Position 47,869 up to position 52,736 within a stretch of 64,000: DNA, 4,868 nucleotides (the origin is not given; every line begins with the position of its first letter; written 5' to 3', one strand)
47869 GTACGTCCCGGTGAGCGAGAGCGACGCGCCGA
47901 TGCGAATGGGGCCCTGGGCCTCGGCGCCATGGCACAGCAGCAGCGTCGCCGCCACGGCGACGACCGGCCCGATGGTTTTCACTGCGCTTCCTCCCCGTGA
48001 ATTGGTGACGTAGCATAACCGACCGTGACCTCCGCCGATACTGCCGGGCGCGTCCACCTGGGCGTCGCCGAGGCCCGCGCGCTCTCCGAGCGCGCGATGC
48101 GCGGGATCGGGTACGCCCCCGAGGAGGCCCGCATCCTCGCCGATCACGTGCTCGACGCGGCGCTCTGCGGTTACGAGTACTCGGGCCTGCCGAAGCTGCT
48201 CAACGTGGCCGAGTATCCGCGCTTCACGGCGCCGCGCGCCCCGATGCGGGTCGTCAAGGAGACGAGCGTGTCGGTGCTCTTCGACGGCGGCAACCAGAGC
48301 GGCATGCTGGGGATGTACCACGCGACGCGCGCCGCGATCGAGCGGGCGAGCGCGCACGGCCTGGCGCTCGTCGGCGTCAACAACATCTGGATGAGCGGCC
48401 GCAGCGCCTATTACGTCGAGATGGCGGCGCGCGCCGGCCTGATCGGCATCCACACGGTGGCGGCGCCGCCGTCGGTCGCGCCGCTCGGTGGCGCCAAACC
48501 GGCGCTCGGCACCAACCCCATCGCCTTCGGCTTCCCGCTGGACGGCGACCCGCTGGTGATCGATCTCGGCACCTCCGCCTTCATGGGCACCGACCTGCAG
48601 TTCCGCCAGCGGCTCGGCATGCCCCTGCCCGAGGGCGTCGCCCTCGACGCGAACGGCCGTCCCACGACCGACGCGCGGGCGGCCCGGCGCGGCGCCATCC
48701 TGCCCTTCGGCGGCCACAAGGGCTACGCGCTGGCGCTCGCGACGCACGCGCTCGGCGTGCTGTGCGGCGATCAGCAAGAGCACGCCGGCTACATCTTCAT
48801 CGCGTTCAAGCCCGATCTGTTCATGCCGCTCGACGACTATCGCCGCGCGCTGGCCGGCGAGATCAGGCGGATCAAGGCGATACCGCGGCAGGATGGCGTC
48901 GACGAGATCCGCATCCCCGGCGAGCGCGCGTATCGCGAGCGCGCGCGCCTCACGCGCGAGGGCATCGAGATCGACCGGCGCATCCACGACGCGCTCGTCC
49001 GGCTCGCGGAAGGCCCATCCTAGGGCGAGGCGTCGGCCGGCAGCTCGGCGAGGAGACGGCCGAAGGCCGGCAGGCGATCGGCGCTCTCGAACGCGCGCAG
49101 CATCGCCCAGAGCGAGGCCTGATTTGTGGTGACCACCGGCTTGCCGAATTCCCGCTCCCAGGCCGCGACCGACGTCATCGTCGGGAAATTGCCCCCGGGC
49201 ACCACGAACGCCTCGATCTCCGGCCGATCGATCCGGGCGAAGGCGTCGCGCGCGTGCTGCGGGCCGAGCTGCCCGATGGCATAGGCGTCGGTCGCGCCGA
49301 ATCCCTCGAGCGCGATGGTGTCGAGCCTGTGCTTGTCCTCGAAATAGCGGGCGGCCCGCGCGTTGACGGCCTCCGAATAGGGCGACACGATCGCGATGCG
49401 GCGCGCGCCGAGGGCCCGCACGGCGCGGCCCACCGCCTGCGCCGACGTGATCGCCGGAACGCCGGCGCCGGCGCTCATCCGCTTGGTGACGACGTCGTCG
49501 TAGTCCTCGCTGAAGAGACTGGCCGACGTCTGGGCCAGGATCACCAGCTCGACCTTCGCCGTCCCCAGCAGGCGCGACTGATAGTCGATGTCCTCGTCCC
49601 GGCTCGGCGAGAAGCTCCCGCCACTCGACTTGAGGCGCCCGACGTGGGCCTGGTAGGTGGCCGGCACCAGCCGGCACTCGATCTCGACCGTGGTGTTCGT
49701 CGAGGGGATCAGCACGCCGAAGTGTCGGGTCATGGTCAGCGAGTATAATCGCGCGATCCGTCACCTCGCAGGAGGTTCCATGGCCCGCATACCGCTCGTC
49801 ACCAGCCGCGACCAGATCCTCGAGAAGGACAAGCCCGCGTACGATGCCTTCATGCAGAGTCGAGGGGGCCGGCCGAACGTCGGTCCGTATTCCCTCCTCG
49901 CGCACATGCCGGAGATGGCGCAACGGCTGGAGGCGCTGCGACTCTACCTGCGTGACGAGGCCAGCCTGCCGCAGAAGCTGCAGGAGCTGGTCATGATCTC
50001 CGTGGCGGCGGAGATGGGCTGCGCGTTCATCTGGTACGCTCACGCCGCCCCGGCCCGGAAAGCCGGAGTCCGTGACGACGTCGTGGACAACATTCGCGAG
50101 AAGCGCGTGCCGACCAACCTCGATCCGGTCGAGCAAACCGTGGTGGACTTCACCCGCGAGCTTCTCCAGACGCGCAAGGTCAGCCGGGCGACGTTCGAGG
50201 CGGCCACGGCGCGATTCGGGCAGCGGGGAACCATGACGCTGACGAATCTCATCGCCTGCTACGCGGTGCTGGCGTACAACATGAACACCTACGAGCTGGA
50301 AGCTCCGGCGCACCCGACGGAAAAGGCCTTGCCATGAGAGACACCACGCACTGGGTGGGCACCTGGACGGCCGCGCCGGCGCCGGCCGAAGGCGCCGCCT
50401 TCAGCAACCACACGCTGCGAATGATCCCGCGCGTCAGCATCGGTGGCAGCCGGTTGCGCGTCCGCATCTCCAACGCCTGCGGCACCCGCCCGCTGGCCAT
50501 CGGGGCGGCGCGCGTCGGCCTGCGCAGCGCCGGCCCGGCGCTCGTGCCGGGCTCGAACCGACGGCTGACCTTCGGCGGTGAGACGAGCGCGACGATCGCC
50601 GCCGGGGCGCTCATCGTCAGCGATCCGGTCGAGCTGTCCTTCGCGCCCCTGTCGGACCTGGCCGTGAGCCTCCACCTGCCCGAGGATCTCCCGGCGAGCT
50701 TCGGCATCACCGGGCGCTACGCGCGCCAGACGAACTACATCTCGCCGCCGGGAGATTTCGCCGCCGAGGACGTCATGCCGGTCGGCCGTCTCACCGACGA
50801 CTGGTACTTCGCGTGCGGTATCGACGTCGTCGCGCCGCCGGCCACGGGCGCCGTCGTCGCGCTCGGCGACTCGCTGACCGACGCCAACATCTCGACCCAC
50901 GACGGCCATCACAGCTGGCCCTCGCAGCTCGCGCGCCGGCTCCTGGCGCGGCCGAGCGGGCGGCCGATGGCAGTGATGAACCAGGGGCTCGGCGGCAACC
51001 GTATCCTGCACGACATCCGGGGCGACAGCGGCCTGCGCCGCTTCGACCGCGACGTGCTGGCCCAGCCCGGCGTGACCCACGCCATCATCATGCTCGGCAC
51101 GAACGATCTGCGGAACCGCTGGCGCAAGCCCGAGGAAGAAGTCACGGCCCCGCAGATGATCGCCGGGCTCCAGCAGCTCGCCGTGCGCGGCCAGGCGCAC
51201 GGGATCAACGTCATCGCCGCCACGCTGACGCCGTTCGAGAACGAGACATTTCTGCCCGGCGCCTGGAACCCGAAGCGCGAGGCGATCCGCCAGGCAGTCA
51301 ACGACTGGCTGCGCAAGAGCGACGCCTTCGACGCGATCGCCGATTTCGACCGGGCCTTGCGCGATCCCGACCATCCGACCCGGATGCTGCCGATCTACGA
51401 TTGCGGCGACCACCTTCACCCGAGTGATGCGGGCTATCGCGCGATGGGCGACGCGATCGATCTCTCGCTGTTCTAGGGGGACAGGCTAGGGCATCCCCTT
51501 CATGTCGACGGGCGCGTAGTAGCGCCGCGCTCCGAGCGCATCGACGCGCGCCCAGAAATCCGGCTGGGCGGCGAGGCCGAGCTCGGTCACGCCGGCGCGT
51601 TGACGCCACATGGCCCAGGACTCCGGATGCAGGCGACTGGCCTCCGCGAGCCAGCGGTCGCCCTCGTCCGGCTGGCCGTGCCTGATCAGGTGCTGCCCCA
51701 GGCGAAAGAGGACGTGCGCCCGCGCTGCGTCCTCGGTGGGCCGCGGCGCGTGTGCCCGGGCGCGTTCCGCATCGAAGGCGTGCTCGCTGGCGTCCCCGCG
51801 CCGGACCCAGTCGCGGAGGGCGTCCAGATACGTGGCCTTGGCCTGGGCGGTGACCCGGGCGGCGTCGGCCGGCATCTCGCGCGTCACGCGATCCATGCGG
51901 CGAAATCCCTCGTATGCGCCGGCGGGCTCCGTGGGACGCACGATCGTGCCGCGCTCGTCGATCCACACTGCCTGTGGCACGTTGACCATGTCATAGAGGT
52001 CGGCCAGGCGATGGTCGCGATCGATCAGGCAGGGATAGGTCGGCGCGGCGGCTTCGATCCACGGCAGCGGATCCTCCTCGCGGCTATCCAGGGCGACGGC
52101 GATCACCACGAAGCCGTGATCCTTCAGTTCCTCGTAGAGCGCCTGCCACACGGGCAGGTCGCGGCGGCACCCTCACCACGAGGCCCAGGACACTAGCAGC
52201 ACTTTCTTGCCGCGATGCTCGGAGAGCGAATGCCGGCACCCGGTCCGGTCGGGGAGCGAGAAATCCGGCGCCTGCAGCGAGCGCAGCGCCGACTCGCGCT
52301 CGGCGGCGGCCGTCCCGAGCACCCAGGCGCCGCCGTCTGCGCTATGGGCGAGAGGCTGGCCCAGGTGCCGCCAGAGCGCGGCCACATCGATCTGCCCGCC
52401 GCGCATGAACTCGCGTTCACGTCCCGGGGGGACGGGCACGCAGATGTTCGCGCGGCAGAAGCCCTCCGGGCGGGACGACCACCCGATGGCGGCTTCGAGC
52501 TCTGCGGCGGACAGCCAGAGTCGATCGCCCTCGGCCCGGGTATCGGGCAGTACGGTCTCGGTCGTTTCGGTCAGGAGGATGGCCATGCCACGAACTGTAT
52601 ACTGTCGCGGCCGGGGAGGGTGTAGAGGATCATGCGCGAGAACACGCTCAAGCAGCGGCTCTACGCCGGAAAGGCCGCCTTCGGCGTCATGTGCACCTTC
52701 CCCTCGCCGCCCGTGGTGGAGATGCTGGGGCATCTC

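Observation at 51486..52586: Probable selenoprotein: in-frame UGA at the redox-Cys position of a ResA/TlpA-like protein, with a SECIS-like hairpin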

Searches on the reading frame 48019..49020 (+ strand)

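Call 31: search_protein_families(library=pfam, proteins=[window:48019-49020:+], max_evalue=0.001)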
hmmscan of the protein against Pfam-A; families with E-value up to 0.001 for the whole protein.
window:48019-49020:+ (334 aa): 1 family
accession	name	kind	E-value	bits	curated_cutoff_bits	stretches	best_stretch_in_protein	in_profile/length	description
PF02615.19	Ldh_2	-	7.3e-82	275.6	38.8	1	17-326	4-332/333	Malate/L-lactate dehydrogenase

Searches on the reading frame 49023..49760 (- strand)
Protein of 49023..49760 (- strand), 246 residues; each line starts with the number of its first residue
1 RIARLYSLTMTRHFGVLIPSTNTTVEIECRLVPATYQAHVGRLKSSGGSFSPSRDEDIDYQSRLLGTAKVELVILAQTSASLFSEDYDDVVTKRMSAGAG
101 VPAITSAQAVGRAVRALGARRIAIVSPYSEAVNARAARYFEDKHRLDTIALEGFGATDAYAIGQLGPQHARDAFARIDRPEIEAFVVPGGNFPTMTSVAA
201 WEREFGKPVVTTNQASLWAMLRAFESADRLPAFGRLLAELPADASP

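Call 31: search_protein_families(library=pfam, proteins=[window:49023-49760:-], max_evalue=0.001)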
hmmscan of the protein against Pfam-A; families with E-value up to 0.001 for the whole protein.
window:49023-49760:- (246 aa): 2 families
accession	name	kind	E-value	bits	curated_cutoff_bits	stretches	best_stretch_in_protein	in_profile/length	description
PF17645.6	Amdase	-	1.3e-22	81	25.9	1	60-237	49-228/228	Arylmalonate decarboxylase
PF01177.27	Asp_Glu_race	-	0.00019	21.7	31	1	88-219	77-210/211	Asp/Glu/Hydantoin racemase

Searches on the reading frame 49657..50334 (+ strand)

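Call 31: search_protein_families(library=pfam, proteins=[window:49657-50334:+], max_evalue=0.001)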
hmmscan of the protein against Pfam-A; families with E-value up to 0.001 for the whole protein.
window:49657-50334:+ (226 aa): 1 family
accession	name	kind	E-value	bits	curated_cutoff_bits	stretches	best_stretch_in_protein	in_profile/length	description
PF02627.25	CMD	-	4.3e-11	43.1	23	1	85-167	1-83/84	Carboxymuconolactone decarboxylase family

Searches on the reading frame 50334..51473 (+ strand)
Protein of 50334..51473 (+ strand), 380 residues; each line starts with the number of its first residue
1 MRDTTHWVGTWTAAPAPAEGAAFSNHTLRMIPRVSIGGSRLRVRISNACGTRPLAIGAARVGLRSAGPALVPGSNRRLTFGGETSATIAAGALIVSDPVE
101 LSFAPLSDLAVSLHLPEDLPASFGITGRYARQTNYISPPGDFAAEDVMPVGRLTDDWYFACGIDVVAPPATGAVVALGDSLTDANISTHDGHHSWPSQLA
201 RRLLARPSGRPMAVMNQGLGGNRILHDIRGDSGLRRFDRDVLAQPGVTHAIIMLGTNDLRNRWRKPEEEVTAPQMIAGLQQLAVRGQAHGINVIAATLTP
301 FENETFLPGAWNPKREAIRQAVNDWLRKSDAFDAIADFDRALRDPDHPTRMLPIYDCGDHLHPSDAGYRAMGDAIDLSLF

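Call 31: search_protein_families(library=pfam, proteins=[window:50334-51473:+], max_evalue=0.001)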
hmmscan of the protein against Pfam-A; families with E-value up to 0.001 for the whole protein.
window:50334-51473:+ (380 aa): 2 families
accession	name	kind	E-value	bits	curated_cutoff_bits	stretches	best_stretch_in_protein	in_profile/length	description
PF13472.12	Lipase_GDSL_2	-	4.7e-23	83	32.9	1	176-370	1-178/178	GDSL-like Lipase/Acylhydrolase family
PF00657.28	Lipase_GDSL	-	1.7e-22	81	23.6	1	174-375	1-208/208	GDSL-like Lipase/Acylhydrolase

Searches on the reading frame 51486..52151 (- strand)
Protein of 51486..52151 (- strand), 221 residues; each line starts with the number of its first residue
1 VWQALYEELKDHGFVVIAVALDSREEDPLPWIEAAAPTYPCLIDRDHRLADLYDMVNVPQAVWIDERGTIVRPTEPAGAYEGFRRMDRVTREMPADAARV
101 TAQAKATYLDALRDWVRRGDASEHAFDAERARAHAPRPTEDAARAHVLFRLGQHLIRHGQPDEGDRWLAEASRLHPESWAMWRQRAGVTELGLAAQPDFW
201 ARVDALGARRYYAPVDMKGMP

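Call 13: find_related_loci(query=window:51486-52151:-, collection=genome_contigs, flank=3000)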
Query window:51486-52151:- (221 aa) in genome_contigs; peptide patterns used: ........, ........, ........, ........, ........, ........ (x = any residue, [..] = any of these).
94 stretches matched a pattern; 8 encode a relative of the query (tblastn E <= 1e-3); 8 distinct loci.
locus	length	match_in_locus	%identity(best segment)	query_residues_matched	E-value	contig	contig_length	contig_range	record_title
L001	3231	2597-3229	91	1-211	8e-132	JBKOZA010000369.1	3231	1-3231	MAG: Candidatus Methylomirabilota bacterium isolate GB_HAYS_MAG_00046 GB_HAYS_000000848592, whole genome shotgun sequenc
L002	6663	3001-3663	85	1-221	2e-125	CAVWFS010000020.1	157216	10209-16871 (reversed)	MAG: uncultured Candidatus Rokubacteria bacterium isolate MFD00962.bin.2.180 genome assembly, contig: contig_98961, whol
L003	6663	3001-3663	80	1-221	6e-120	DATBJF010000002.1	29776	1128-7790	MAG TPA_asm: Candidatus Methylomirabilota bacterium isolate SMAG_U3913 k141_124712, whole genome shotgun sequence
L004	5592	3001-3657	55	1-220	1e-76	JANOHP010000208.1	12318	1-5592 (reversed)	MAG: Hyphomicrobiales bacterium isolate SOY_63_metabat_458 SOY_63_k141_2574444, whole genome shotgun sequence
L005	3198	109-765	55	1-220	3e-77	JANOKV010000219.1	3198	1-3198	MAG: Hyphomicrobiales bacterium isolate VAR_45_metabat_391 VAR_45_k141_4772427, whole genome shotgun sequence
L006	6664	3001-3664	74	1-221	8e-71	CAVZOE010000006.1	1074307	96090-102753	MAG: uncultured Candidatus Rokubacteria bacterium isolate MFD06298.bin.2.71 genome assembly, contig: contig_29445, whole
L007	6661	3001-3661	70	2-221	1e-68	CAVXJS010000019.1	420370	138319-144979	MAG: uncultured Candidatus Rokubacteria bacterium isolate MFD05567.bin.2.266 genome assembly, contig: contig_74547, whol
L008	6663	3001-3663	64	1-221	2e-89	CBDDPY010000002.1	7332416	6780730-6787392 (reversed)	MAG: Alphaproteobacteria bacterium isolate c8c04a1d-975f-49ae-a333-9dd0332b5757 genome assembly, contig: chromosome_2, w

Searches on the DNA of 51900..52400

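Call 9: search_rna_families(source=window, start=51900, end=52400, threshold=evalue, max_evalue=10, show_alignments=3)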
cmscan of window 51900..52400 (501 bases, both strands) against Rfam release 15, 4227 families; matches with E-value up to 10: 3.
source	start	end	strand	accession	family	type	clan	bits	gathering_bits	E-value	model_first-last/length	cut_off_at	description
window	52299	52359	+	RF02464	Ms_AS-4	Gene; sRNA;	-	19.5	50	1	1-82/82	no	Actinobacteria sRNA Ms_AS-4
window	52251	52325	-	RF03774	mir-2110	Gene; miRNA;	-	15.5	90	6.8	1-75/75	no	mir-2110 microRNA precursor family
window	51900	52005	-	RF02886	npcTB_6715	Gene; sRNA;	-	9.4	72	6.4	1-112/212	3'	Mycobacterium sRNA 6715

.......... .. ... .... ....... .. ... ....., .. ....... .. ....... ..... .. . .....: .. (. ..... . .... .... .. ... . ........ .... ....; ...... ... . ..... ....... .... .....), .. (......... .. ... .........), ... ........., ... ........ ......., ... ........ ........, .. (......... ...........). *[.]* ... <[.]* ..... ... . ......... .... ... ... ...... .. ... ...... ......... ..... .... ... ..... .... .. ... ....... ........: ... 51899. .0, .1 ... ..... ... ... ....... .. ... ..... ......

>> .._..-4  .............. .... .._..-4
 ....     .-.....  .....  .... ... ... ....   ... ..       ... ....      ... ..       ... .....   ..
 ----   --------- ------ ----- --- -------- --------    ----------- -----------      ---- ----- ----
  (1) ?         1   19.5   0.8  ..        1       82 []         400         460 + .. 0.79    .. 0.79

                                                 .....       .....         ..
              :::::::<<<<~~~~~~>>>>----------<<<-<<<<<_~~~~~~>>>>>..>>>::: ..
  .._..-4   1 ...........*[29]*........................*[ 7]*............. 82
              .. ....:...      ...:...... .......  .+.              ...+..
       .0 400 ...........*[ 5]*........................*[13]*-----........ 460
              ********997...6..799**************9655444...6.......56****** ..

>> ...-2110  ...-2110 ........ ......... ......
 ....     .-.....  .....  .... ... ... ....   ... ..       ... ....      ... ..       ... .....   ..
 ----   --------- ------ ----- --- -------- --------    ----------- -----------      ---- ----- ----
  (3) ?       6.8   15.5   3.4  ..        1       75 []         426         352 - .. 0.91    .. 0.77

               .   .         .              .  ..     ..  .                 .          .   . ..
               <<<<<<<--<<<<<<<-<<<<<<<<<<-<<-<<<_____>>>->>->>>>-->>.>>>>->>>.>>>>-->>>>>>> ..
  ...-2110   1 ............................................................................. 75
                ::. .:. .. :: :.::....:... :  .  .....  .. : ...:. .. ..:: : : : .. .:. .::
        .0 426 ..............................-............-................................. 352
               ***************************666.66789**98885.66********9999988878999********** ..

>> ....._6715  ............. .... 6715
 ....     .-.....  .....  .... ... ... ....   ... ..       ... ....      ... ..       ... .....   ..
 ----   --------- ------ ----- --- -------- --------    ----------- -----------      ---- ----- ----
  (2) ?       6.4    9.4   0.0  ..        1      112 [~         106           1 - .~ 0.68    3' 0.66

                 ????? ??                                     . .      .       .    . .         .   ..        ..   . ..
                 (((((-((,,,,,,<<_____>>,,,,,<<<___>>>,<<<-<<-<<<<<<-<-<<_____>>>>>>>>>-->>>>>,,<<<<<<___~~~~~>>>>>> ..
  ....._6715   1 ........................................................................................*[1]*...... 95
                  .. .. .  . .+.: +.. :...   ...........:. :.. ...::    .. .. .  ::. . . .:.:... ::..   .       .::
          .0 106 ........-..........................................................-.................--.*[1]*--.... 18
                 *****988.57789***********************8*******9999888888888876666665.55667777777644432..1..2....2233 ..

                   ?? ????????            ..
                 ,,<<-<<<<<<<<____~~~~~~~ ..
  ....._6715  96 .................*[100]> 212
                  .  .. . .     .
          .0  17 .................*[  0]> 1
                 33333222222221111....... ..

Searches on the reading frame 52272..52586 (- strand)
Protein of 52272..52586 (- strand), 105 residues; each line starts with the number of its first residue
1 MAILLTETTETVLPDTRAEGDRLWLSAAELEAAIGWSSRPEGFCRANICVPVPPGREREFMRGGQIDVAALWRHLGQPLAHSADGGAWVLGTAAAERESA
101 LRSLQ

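Call 76: predict_structure(alignment_id=A4)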
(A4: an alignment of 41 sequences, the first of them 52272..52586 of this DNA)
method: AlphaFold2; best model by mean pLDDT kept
length: 105 residues; sequences in the alignment: 41
mean_pLDDT: 84.4   pTM: 0.75
mean pLDDT of the five models: 84.4, 83.7, 83.3, 83.2, 82.2
residues with pLDDT >= 90: 39; 70-90: 52; 50-70: 14; < 50: 0
segments of 3 or more residues with pLDDT < 50: none
pLDDT, mean of each block of 10 residues (from residue 1): 86 90 93 89 88 85 92 88 90 57 57
secondary structure, 60 per line:
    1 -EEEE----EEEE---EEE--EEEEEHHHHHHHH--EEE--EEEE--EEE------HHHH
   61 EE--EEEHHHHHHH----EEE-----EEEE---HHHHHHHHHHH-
elements in order: E2-5 E10-13 E17-19 E22-26 H27-34 E37-39 E42-45 E48-50 H57-60 E65-67 H68-74 E79-81 E87-90 H94-104

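Call 79: fold_search(model_id=the predicted structure, library=pdb)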
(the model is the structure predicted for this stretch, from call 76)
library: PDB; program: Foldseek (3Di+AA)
matches with E <= 10: 97; with E <= 0.001: 0
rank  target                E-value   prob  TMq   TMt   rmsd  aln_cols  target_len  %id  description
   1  8xzv_K                1.5e+00  0.03  0.18  0.10  13.8       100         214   20  Architecture of the spinach plastid-encoded RNA polymerase (released 2024-12-04)
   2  8imd_A                2.1e+00  0.06  0.22  0.13   8.8        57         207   19  Crystal structure of Cu/Zn Superoxide dismutase from Paenibacillus lautus (released 2024-01-17)
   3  3p1y_A                2.1e+00  0.04  0.18  0.09  10.8       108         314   11  Crystal structure of the chimeric Archaeoglobus fulgidus RNA splicing endonuclease with the broadest substrate specifi (released 2011-08-10)
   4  5ltu_A                2.1e+00  0.01  0.17  0.15  13.3       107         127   14  Crystal Structure of NUDT4A- Diphosphoinositol polyphosphate phosphohydrolase 2 (released 2017-09-20)
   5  5o94                  2.4e+00  0.05  0.23  0.33   8.0        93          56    9  X-ray structure of a zinc binding GB1 mutant (released 2018-04-04)
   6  6l7q                  2.4e+00  0.02  0.15  0.12  11.3        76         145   16  Crystal structure of a hypothetical protein PYCH_01220 derived from Pyrococcus yayanosii (released 2020-11-04)
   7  4ozc                  2.6e+00  0.03  0.20  0.30   8.0        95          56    9  Backbone Modifications in the Protein GB1 Helix and Loops: beta-ACPC21, beta-ACPC24, beta-3-Lys28, beta-3-Lys31, beta-AC (released 2014-07-16)
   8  4ozb_A                2.6e+00  0.03  0.19  0.28  10.4        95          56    9  Backbone Modifications in the Protein GB1 Helix: beta-ACPC24, beta-3-Lys28, beta-3-Lys31, beta-ACPC35 (released 2014-07-16)
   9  2gjw_A                2.8e+00  0.04  0.21  0.09  10.2       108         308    9  RNA Recognition and Cleavage by an Splicing Endonuclease (released 2006-09-12)
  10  7muc_Ad               2.8e+00  0.04  0.25  0.21   9.7        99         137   12  Legionella pneumophila Dot/Icm T4SS C1 Reconstruction (released 2021-10-06)
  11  8ras_M                2.8e+00  0.01  0.16  0.10  13.2        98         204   15  Plastid-encoded RNA polymerase transcription elongation complex (released 2024-03-06)
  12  8qma_K                2.9e+00  0.01  0.17  0.11  13.2        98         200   15  Structure of the plastid-encoded RNA polymerase complex (PEP) from Sinapis alba (released 2024-03-06)
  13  8wa1_K                2.9e+00  0.01  0.16  0.10  13.5       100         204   16  The cryo-EM structure of the Nicotiana tabacum PEP-PAP-TEC2 (released 2024-03-13)
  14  3rfz_B                3.4e+00  0.08  0.36  0.07   8.3       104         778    9  Crystal structure of the FimD usher bound to its cognate FimC:FimH substrate (released 2011-06-01)
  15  1zdv_MODEL_1_A        3.4e+00  0.06  0.34  0.31   8.6       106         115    9  Solution Structure of the type 1 pilus assembly platform FimD(25-139) (released 2005-06-14)
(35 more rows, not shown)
